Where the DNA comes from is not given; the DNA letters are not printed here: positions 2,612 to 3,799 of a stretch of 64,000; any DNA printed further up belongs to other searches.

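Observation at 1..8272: GDP-heptose module fused to a Gmd/Fcl/Rmd-like trio and two DegT aminotransferases: predicted amino-6-deoxyheptose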

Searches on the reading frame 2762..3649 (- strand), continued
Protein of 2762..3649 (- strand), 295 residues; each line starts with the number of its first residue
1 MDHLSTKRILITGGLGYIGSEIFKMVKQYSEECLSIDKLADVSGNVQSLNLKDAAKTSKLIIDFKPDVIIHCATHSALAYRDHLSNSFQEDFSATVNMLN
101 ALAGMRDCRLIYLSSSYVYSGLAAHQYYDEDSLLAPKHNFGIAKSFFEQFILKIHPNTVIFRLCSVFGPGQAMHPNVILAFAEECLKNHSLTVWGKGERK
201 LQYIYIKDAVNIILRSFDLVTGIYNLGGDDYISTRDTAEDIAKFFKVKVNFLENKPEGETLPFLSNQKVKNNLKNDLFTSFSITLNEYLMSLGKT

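Call 60: list_cluster_members(proteins=[P0270, P0280, P0314, P0316, P0329, P0342, P0353, P0243, P0121, P0001])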
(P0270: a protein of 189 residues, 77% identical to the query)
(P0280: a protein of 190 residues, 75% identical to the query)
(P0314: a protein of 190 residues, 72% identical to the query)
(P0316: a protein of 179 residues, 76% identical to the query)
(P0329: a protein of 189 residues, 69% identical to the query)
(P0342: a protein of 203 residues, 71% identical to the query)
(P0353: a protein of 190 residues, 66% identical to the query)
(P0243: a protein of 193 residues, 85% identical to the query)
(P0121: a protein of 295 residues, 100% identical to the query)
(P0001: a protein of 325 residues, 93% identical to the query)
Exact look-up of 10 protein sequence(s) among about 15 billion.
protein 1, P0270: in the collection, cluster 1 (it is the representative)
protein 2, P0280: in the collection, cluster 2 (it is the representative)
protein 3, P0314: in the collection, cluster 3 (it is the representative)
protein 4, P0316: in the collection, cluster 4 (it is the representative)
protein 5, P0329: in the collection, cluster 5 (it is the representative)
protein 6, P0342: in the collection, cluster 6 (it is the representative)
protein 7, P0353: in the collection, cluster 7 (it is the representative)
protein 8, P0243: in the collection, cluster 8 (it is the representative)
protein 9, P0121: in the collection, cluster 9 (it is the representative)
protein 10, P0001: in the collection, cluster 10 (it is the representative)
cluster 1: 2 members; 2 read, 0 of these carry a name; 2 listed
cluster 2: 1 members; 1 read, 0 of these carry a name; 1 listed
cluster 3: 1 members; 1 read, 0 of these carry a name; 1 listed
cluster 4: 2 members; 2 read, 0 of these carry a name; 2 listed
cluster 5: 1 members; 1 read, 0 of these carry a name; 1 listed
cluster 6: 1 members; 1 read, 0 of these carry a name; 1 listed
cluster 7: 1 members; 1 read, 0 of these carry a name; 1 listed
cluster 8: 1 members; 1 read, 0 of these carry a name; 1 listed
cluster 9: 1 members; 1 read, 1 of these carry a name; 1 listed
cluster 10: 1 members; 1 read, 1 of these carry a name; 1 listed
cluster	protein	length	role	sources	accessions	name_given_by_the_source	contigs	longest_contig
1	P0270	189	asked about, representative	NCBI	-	-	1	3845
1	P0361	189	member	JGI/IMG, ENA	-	-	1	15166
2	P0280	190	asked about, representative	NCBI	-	-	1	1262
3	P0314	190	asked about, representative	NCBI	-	-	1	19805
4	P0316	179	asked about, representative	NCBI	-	-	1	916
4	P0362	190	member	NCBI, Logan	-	-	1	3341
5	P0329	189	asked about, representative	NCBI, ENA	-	-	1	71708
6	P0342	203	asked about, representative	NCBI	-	-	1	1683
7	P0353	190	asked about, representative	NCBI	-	-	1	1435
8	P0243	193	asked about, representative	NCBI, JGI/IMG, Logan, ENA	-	-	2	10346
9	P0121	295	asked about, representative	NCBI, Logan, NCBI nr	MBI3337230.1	MAG: NAD(P)-dependent oxidoreductase [Candidatus Staskawiczbacteria bacterium] | NAD(P)-dependent oxidoreductase [Candidatus Staskawiczbacteria bacterium]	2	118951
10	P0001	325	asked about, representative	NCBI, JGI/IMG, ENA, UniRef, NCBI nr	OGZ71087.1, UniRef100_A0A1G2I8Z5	MAG: hypothetical protein A2904_00015 [Candidatus Staskawiczbacteria bacterium ... | GHMP kinase n=1 Tax=Candidatus Staskawiczbacteria bacterium RIFCSPLOWO2_01_FULL_33_9 ...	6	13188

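Call 73: search_protein_families(library=pfam, proteins=[L017:8498-9811:+, L017:9808-10539:+], max_evalue=0.01)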
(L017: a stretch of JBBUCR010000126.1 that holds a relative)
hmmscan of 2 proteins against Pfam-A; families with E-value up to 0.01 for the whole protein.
L017:8498-9811:+ (437 aa): 5 families
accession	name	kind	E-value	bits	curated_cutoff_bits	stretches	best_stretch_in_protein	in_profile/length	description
PF01593.30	Amino_oxidase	-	2.1e-17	64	19.8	1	15-395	1-400/443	Flavin containing amine oxidoreductase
PF13450.12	NAD_binding_8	-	2.4e-13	50.6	21.9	1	10-70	1-65/68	NAD(P)-binding Rossmann-like domain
PF01266.30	DAO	-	9.1e-10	39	27.9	2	206-262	151-211/353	FAD dependent oxidoreductase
PF00070.33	Pyr_redox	-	0.0036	18.2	22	0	206-235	42-71/82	Pyridine nucleotide-disulphide oxidoreductase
PF03275.19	GLF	-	0.0057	16.8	26.3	1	146-341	3-164/203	UDP-galactopyranose mutase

L017:9808-10539:+ (243 aa): 1 family
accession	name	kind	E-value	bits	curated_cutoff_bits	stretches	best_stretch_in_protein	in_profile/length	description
PF00535.33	Glycos_transf_2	-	8.5e-21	75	23.3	1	10-167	1-164/168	Glycosyl transferase family 2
